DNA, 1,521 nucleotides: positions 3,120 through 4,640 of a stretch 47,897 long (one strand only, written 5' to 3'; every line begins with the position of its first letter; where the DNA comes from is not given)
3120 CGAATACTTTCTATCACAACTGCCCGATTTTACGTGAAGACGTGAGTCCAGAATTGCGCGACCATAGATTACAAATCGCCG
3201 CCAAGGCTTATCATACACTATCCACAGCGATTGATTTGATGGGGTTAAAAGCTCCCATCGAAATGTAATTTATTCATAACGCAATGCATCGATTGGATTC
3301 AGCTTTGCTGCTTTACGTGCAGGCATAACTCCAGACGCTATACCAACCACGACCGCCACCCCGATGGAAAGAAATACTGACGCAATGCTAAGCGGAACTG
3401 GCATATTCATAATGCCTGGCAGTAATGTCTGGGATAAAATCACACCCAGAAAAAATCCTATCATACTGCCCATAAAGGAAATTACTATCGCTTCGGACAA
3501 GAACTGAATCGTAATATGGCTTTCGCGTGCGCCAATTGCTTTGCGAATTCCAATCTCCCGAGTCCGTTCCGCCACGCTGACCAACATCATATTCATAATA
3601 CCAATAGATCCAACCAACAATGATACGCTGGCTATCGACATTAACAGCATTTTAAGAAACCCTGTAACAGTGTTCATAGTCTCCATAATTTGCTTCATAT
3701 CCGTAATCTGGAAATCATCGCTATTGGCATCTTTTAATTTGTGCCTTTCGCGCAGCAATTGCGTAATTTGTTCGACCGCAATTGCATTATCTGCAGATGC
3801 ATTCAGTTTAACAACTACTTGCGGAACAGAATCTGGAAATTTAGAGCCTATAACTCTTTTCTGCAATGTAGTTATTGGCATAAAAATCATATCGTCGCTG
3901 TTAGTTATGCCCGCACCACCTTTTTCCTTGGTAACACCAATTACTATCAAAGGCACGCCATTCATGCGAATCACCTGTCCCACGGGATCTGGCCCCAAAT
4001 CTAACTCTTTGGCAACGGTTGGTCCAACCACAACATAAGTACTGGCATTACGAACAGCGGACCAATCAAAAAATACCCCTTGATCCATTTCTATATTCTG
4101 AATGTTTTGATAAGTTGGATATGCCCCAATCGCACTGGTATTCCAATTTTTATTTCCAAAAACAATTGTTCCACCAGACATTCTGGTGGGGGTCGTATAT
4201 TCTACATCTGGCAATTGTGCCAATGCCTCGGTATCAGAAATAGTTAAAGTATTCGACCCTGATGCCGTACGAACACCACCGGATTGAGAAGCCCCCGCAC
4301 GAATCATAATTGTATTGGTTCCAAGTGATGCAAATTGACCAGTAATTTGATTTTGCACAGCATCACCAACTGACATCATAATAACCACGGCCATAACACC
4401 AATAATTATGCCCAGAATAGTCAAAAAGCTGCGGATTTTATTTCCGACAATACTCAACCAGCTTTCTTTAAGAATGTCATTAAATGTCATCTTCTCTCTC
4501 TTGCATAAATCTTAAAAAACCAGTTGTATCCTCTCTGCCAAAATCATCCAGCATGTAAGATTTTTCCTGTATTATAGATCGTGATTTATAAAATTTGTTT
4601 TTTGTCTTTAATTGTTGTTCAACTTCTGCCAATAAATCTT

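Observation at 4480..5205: Unrecognisable cytoplasmic ORF translationally coupled between the ATPase and permease genes of a MacAB-TolC-type operon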

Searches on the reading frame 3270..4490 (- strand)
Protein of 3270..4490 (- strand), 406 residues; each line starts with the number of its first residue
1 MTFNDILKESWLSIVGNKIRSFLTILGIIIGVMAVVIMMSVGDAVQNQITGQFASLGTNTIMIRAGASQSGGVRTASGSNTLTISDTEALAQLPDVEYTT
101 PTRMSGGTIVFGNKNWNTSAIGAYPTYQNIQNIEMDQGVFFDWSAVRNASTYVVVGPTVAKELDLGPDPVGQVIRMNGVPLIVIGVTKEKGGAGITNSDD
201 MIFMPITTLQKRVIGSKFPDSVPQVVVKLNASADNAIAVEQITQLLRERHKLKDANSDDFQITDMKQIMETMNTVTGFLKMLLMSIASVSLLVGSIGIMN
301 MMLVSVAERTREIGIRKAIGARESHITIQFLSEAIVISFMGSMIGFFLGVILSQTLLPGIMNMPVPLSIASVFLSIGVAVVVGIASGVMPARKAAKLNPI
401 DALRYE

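Call 3: search_protein_families(library=pfam, proteins=[window:3270-4490:-], max_evalue=1)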
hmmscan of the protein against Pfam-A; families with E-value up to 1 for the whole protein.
window:3270-4490:- (406 aa): 2 families
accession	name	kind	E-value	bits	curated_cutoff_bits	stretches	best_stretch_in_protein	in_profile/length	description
PF12704.14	MacB_PCD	-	4.3e-47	161.5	27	1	21-245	1-207/207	MacB-like periplasmic core domain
PF02687.27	FtsX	-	1.6e-22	80.2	25.5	1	285-399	2-120/120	FtsX-like permease C-terminal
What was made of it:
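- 3270..4490 (-): MacB-type permease (MacB_PCD + FtsX). PF12704 E 4e-47 and PF02687 E 2e-22 (call 3).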

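Call 4: search_protein_families(library=ncbifam, proteins=[window:3270-4490:-], max_evalue=1)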
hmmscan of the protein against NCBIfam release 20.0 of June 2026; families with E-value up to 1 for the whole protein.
window:3270-4490:- (406 aa): 11 families
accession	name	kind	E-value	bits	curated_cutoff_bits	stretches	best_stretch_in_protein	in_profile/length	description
NF007826.0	PRK10535.1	equivalog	8e-71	239.1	966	1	2-404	253-646/648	macrolide ABC transporter ATP-binding protein/permease MacB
TIGR03434.1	ADOP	subfamily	6.4e-36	123.8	622.3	1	113-406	522-803/803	ADOP family duplicated permease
TIGR02212.1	lolCE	equivalog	6.1e-15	55.1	362.45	1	19-406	22-411/411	lipoprotein-releasing ABC transporter permease subunit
TIGR00439.2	FtsX_Gneg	equivalog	1.6e-10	40.7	255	1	225-384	119-273/292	permease-like cell division protein FtsX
NF008076.0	PRK10814.1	exception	4.1e-10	39.2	473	2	265-406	256-399/399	lipoprotein-releasing ABC transporter permease subunit LolC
NF038346.1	FtsX_actino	exception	8.6e-10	38.5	250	1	261-384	161-291/308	permease-like cell division protein FtsX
NF038347.1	FtsX_Gpos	exception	1e-07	31.6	225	1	235-357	130-245/296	permease-like cell division protein FtsX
TIGR01185.1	devC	equivalog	1.2e-06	27.8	290.35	1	102-401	102-378/380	ABC transporter permease DevC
TIGR02213.1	lolE_release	exception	8.1e-05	21.6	540.35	1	284-400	269-405/411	lipoprotein-releasing ABC transporter permease subunit LolE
NF008357.0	PRK11146.1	exception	9.7e-05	21.4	439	1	283-358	271-347/414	lipoprotein-releasing ABC transporter permease subunit LolE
NF038008.1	ABC_perm_DarB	equivalog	0.0037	15.3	700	1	227-358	609-740/777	darobactin export ABC transporter permease subunit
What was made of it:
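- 3270..4490 (-): Aligns to MacB positions 253-646 (call 4).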

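Call 71: find_homologous_proteins(query=window:3273-4490:-, max_evalue=1e-60)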
Query window:3273-4490:- (406 aa): 6227 proteins with E <= 1e-60 among 8000 candidates; the best 120 are listed.
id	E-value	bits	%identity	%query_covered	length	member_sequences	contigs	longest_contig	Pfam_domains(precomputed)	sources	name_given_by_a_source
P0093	1.8e-230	782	89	100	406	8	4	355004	PF02687.28,PF12704.15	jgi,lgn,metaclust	metaclust:\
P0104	3.4e-222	755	87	100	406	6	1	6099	PF02687.28,PF12704.15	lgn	-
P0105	1.1e-219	747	84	100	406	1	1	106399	PF02687.28,PF12704.15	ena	-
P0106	1.7e-219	746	86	100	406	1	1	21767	PF02687.28,PF12704.15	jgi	jgi:putative ABC transport system permease protein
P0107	1.9e-219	746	85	100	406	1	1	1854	PF02687.28,PF12704.15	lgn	-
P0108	2.1e-213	726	83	100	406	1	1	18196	PF02687.28,PF12704.15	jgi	jgi:putative ABC transport system permease protein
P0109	8.6e-212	721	82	100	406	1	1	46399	PF02687.28,PF12704.15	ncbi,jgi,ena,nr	ncbi:MAG: ABC transporter permease [Alphaproteobacteria bacterium]|nr:ABC transporter permease [Alph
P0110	7.2e-210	715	82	100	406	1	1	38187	PF02687.28,PF12704.15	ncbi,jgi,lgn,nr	ncbi:MAG: ABC transporter permease [Rickettsiales bacterium]|jgi:putative ABC transport system perme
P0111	1.5e-206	704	80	100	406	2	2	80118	PF02687.28,PF12704.15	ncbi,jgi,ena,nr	ncbi:MAG: ABC transporter permease [Proteobacteria bacterium]|nr:ABC transporter permease [Pseudomon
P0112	2.3e-206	703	80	100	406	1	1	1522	PF02687.28,PF12704.15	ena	-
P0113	3.8e-205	699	81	100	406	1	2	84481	PF02687.28,PF12704.15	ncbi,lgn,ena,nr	ncbi:MAG: ABC transporter permease [Alphaproteobacteria bacterium]|nr:ABC transporter permease [Alph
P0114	7.1e-204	695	79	100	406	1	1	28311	PF02687.28,PF12704.15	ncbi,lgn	-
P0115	2.9e-200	683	78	100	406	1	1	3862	PF02687.28,PF12704.15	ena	-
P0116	1.9e-198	677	77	100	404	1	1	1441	PF02687.28,PF12704.15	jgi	-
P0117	2.1e-198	677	79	100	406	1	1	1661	PF02687.28,PF12704.15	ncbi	-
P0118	1.8e-194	664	76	100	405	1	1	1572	PF02687.28,PF12704.15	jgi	-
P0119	3.4e-189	647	73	100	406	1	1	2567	PF02687.28,PF12704.15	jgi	jgi:putative ABC transport system permease protein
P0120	1.5e-186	638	72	100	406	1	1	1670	PF02687.28,PF12704.15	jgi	jgi:putative ABC transport system permease protein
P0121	8.9e-184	629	72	100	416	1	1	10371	PF02687.28,PF12704.15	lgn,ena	-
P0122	7.7e-183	626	72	100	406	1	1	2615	PF02687.28,PF12704.15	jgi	jgi:putative ABC transport system permease protein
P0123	6.0e-180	616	72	100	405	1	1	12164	PF02687.28,PF12704.15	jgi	jgi:putative ABC transport system permease protein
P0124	9.2e-177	606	70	100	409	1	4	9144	PF02687.28,PF12704.15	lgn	-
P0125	1.2e-176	605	70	100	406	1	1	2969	PF02687.28,PF12704.15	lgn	-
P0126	6.0e-176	603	69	100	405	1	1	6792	PF02687.28,PF12704.15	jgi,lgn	jgi:putative ABC transport system permease protein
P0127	6.5e-176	603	68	100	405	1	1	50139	PF02687.28,PF12704.15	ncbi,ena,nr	ncbi:MAG: ABC transporter permease [Alphaproteobacteria bacterium]|nr:ABC transporter permease [Alph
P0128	7.7e-176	603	70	100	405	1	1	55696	PF02687.28,PF12704.15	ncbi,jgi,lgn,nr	ncbi:MAG: ABC transporter permease [Rickettsiales bacterium]|jgi:putative ABC transport system perme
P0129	9.3e-174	596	70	100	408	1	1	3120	PF02687.28,PF12704.15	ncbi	-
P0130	2.0e-173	595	68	100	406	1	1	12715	PF02687.28,PF12704.15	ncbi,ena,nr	ncbi:MAG: ABC transporter permease [Alphaproteobacteria bacterium]|nr:ABC transporter permease [Alph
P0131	2.0e-170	585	67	100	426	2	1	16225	PF02687.28,PF12704.15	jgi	jgi:putative ABC transport system permease protein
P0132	4.4e-170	584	69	100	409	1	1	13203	PF02687.28,PF12704.15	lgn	-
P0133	1.4e-169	582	68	100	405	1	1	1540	PF02687.28,PF12704.15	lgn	-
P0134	4.1e-169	581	68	100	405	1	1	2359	PF02687.28,PF12704.15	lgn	-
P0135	5.1e-169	580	67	100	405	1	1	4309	PF02687.28,PF12704.15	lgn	-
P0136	6.4e-169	580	68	100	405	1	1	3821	PF02687.28,PF12704.15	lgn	-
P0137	7.2e-169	580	66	100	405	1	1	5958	PF02687.28,PF12704.15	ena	-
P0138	3.0e-168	578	68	100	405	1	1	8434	PF02687.28,PF12704.15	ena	-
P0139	7.8e-168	576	67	100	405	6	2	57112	PF02687.28,PF12704.15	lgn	-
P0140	2.1e-167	575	68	100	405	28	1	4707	PF02687.28,PF12704.15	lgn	-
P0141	2.7e-167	575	66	100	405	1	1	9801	PF02687.28,PF12704.15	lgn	-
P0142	6.6e-167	573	67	100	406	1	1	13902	PF02687.28,PF12704.15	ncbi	-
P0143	2.7e-166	571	67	100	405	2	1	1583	PF02687.28,PF12704.15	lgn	-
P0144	3.1e-166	571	67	100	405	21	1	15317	PF02687.28,PF12704.15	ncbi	-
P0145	3.7e-166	571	67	100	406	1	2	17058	PF02687.28,PF12704.15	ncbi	-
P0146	3.9e-166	571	67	100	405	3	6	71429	PF02687.28,PF12704.15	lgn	-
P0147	4.2e-166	571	65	100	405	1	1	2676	PF02687.28,PF12704.15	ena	-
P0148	5.3e-166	570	67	100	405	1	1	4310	PF02687.28,PF12704.15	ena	-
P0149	5.3e-166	570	67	100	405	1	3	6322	PF02687.28,PF12704.15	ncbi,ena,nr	ncbi:MAG: ABC transporter permease [Alphaproteobacteria bacterium]|nr:ABC transporter permease [Alph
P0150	1.2e-165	569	67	100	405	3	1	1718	PF02687.28,PF12704.15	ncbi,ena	-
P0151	1.4e-165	569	66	100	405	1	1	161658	PF02687.28,PF12704.15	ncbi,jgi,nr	ncbi:MAG: ABC transporter permease [Rickettsiales bacterium]|jgi:putative ABC transport system perme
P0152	1.6e-165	569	65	100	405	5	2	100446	PF02687.28,PF12704.15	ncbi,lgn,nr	ncbi:MAG: ABC transporter permease [Alphaproteobacteria bacterium]|nr:ABC transporter permease [Alph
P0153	1.6e-165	569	67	100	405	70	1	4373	PF02687.28,PF12704.15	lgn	-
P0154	1.7e-165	569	67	100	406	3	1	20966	PF02687.28,PF12704.15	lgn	-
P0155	2.0e-165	568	68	100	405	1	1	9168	PF02687.28,PF12704.15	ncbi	-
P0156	2.2e-165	568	67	100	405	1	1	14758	PF02687.28,PF12704.15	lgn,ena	-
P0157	4.3e-165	567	66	100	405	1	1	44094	PF02687.28,PF12704.15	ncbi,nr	ncbi:MAG: ABC transporter permease [Alphaproteobacteria bacterium]|nr:ABC transporter permease [Alph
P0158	4.4e-165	567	65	100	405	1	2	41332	PF02687.28,PF12704.15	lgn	-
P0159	4.7e-165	567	67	100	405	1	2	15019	PF02687.28,PF12704.15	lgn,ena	-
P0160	4.7e-165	567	67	100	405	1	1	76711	PF02687.28,PF12704.15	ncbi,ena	-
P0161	4.8e-165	567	67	100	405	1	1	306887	PF02687.28,PF12704.15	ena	-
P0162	5.1e-165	567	67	100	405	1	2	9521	PF02687.28,PF12704.15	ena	-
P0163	6.4e-165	567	67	100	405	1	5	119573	PF02687.28,PF12704.15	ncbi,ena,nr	ncbi:MAG: ABC transporter permease [Alphaproteobacteria bacterium]|nr:ABC transporter permease [Alph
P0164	7.1e-165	567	66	100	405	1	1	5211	PF02687.28,PF12704.15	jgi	jgi:putative ABC transport system permease protein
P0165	7.5e-165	567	67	100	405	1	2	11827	PF02687.28,PF12704.15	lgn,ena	-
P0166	7.5e-165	567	66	100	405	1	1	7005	PF02687.28,PF12704.15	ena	-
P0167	9.1e-165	566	67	100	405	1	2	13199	PF02687.28,PF12704.15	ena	-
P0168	9.2e-165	566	66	100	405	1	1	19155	PF02687.28,PF12704.15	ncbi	-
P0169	1.1e-164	566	67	100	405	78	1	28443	PF02687.28,PF12704.15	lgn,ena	-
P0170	1.2e-164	566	67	100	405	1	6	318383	PF02687.28,PF12704.15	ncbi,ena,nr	ncbi:MAG: ABC transporter permease [Alphaproteobacteria bacterium]|nr:ABC transporter permease [Alph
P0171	1.2e-164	566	66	100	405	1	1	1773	PF02687.28,PF12704.15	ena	-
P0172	1.2e-164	566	67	100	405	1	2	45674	PF02687.28,PF12704.15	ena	-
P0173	1.2e-164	566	67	100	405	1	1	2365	PF02687.28,PF12704.15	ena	-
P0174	1.2e-164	566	66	100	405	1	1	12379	PF02687.28,PF12704.15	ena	-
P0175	1.3e-164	566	65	100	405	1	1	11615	PF02687.28,PF12704.15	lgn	-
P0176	1.5e-164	566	66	100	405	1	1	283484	PF02687.28,PF12704.15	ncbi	-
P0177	1.6e-164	565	67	100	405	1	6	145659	PF02687.28,PF12704.15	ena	-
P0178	1.7e-164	565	66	100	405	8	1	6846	PF02687.28,PF12704.15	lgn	-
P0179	2.1e-164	565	67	100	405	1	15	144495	PF02687.28,PF12704.15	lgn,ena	-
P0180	2.2e-164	565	66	100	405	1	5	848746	PF02687.28,PF12704.15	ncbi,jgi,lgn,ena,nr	ncbi:MAG TPA: ABC transporter permease [Alphaproteobacteria bacterium]|nr:ABC transporter permease [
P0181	2.4e-164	565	66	100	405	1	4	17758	PF02687.28,PF12704.15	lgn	-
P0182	2.6e-164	565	66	100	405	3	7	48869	PF02687.28,PF12704.15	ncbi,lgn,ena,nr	ncbi:MAG: ABC transporter permease [Alphaproteobacteria bacterium]|nr:ABC transporter permease [Alph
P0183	3.2e-164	564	66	100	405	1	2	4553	PF02687.28,PF12704.15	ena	-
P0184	3.2e-164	564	66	100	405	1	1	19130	PF02687.28,PF12704.15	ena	-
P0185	3.3e-164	564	66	100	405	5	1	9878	PF02687.28,PF12704.15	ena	-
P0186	3.5e-164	564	66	100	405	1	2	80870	PF02687.28,PF12704.15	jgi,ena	-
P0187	3.7e-164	564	65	100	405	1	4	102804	PF02687.28,PF12704.15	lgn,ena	-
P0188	3.9e-164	564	66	100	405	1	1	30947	PF02687.28,PF12704.15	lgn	-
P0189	4.0e-164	564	66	100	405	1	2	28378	PF02687.28,PF12704.15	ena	-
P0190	4.0e-164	564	66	100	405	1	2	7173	PF02687.28,PF12704.15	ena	-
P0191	4.0e-164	564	66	100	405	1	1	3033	PF02687.28,PF12704.15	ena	-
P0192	4.6e-164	564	67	100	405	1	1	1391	PF02687.28,PF12704.15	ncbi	-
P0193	5.2e-164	564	66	100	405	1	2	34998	PF02687.28,PF12704.15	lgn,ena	-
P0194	5.8e-164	564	66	100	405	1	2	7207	PF02687.28,PF12704.15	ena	-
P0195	6.0e-164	564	66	100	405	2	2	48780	PF02687.28,PF12704.15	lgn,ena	-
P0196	6.0e-164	564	66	100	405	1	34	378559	PF02687.28,PF12704.15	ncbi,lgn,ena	-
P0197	6.0e-164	564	65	100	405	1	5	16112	PF02687.28,PF12704.15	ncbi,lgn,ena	-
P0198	6.1e-164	564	66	100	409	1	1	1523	PF02687.28,PF12704.15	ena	-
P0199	6.2e-164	563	66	100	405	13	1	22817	PF02687.28,PF12704.15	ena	-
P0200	6.4e-164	563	66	100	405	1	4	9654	PF02687.28,PF12704.15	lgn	-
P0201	6.7e-164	563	66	100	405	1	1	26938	PF02687.28,PF12704.15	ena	-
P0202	6.7e-164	563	67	100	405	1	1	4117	PF02687.28,PF12704.15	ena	-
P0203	7.2e-164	563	66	100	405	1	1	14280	PF02687.28,PF12704.15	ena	-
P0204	7.2e-164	563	66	99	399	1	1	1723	PF02687.28,PF12704.15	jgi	-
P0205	7.2e-164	563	66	100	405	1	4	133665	PF02687.28,PF12704.15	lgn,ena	-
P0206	7.2e-164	563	65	100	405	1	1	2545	PF02687.28,PF12704.15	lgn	-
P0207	7.9e-164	563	65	100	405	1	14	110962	PF02687.28,PF12704.15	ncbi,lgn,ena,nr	ncbi:MAG: ABC transporter permease [Alphaproteobacteria bacterium]|nr:ABC transporter permease [Alph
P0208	8.4e-164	563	65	100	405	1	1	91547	PF02687.28,PF12704.15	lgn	-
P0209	1.1e-163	563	65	100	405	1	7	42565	PF02687.28,PF12704.15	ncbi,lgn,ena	-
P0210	1.1e-163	563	65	100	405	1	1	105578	PF02687.28,PF12704.15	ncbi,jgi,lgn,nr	ncbi:MAG: ABC transporter permease [Rickettsiales bacterium]|jgi:putative ABC transport system perme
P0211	1.2e-163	563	66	100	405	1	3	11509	PF02687.28,PF12704.15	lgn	-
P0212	1.2e-163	563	66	100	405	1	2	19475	PF02687.28,PF12704.15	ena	-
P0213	1.2e-163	563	65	100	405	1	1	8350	PF02687.28,PF12704.15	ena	-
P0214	1.3e-163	562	65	100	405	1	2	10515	PF02687.28,PF12704.15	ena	-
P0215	1.3e-163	562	66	100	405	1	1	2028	PF02687.28,PF12704.15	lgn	-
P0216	1.4e-163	562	66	100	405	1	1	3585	PF02687.28,PF12704.15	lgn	-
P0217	1.4e-163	562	66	100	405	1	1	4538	PF02687.28,PF12704.15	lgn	-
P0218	1.4e-163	562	65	100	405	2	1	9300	PF02687.28,PF12704.15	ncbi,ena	-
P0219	1.5e-163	562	66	100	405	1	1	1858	PF02687.28,PF12704.15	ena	-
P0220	1.6e-163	562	66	100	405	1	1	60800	PF02687.28,PF12704.15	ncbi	-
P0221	1.7e-163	562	66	100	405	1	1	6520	PF02687.28,PF12704.15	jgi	-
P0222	1.7e-163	562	65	100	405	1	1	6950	PF02687.28,PF12704.15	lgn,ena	-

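Call 72: find_encoding_contigs(protein=P0196, flank=7000, max_places=10)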
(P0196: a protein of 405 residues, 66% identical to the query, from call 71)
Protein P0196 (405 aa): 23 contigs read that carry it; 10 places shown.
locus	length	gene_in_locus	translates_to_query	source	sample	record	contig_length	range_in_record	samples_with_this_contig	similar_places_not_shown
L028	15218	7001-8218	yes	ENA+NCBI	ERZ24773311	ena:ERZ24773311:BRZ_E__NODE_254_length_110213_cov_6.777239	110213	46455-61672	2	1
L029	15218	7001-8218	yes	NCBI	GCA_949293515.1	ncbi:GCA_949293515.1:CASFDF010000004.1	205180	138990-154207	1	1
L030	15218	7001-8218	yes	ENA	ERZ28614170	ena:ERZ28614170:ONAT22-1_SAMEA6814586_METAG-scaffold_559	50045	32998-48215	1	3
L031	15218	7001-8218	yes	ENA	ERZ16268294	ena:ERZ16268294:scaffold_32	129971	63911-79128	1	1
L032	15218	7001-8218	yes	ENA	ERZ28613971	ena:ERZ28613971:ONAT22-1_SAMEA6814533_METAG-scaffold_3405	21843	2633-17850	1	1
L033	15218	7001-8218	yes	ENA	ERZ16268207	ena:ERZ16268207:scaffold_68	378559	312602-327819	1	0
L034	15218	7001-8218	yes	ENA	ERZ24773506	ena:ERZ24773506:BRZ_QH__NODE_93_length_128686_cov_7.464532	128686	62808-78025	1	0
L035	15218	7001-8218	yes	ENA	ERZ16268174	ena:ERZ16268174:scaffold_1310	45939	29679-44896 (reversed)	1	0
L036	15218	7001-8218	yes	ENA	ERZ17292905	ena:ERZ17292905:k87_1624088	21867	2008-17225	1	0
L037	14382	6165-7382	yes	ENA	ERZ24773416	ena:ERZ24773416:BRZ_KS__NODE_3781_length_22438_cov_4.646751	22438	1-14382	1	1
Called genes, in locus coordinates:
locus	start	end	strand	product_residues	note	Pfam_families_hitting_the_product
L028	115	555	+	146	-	PF00364:Biotin_lipoyl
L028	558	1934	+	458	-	PF00289:Biotin_carb_N, PF02222:ATP-grasp, PF02786:CPSase_L_D2, PF07478:Dala_Dala_lig_C, PF02785:Biotin_carb_C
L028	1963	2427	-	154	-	PF04386:SspB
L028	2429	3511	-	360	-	PF02463:SMC_N, PF13175:AAA_15 (weak), PF13476:AAA_23, PF13304:AAA_21 (weak)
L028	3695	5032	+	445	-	PF02321:OEP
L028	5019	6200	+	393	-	PF25917:BSH_RND, PF25973:BSH_CzcB, PF25876:HH_MFP_RND (weak), PF25893:HH_CzcB, PF25954:Beta-barrel_RND_2, PF25990:Beta-barrel_YknX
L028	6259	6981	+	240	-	PF00005:ABC_tran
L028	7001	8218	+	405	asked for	PF12704:MacB_PCD, PF02687:FtsX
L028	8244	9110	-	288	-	PF01210:NAD_Gly3P_dh_N, PF07479:NAD_Gly3P_dh_C, PF20618:GPD_NAD_C_bact (weak)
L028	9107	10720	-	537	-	PF09976:TPR_21 (faint), PF13428:TPR_14 (faint), PF13432:TPR_16 (faint), PF13176:TPR_7 (faint), PF23300:HEAT_Nup120 (faint), PF00515:TPR_1 (faint), PF07719:TPR_2 (faint), PF13414:TPR_11 (weak), +2 more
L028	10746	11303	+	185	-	PF02527:GidB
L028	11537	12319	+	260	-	PF00142:Fer4_NifH (faint), PF01656:CbiA, PF06564:CBP_BcsQ, PF09140:MipZ (weak), PF10609:ParA (weak), PF13614:AAA_31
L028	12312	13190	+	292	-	PF02195:ParB_N, PF17762:HTH_ParB, PF23552:ParB_C (faint)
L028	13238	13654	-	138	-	PF00691:OmpA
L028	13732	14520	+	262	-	PF03167:UDG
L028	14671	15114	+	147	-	PF05198:IF3_N, PF00707:IF3_C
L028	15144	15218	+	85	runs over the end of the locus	PF02609:Exonuc_VII_S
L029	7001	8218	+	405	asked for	PF12704:MacB_PCD, PF02687:FtsX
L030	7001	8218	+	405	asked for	PF12704:MacB_PCD, PF02687:FtsX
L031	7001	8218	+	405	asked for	PF12704:MacB_PCD, PF02687:FtsX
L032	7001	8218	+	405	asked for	PF12704:MacB_PCD, PF02687:FtsX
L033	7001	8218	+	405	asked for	PF12704:MacB_PCD, PF02687:FtsX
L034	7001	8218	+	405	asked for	PF12704:MacB_PCD, PF02687:FtsX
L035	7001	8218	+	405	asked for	PF12704:MacB_PCD, PF02687:FtsX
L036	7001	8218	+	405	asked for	PF12704:MacB_PCD, PF02687:FtsX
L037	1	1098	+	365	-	?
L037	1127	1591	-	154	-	PF04386:SspB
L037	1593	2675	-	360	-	PF02463:SMC_N, PF13175:AAA_15 (weak), PF13476:AAA_23, PF13304:AAA_21 (weak)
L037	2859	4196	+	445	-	PF02321:OEP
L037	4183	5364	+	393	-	PF25917:BSH_RND, PF25973:BSH_CzcB, PF25876:HH_MFP_RND (weak), PF25893:HH_CzcB, PF25954:Beta-barrel_RND_2, PF25990:Beta-barrel_YknX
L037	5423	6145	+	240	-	PF00005:ABC_tran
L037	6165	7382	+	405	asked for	PF12704:MacB_PCD, PF02687:FtsX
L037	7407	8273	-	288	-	PF01210:NAD_Gly3P_dh_N, PF07479:NAD_Gly3P_dh_C, PF20618:GPD_NAD_C_bact (weak)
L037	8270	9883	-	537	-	PF09976:TPR_21 (faint), PF13428:TPR_14 (faint), PF13432:TPR_16 (faint), PF13176:TPR_7 (faint), PF23300:HEAT_Nup120 (faint), PF00515:TPR_1 (faint), PF07719:TPR_2 (faint), PF13414:TPR_11 (weak), +2 more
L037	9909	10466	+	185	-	PF02527:GidB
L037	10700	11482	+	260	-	PF00142:Fer4_NifH (faint), PF01656:CbiA, PF06564:CBP_BcsQ, PF09140:MipZ (weak), PF10609:ParA (weak), PF13614:AAA_31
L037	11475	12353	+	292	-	PF02195:ParB_N, PF17762:HTH_ParB, PF23552:ParB_C (faint)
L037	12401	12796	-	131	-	PF00691:OmpA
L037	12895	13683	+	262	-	PF03167:UDG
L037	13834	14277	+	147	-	PF05198:IF3_N, PF00707:IF3_C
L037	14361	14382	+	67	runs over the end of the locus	PF02609:Exonuc_VII_S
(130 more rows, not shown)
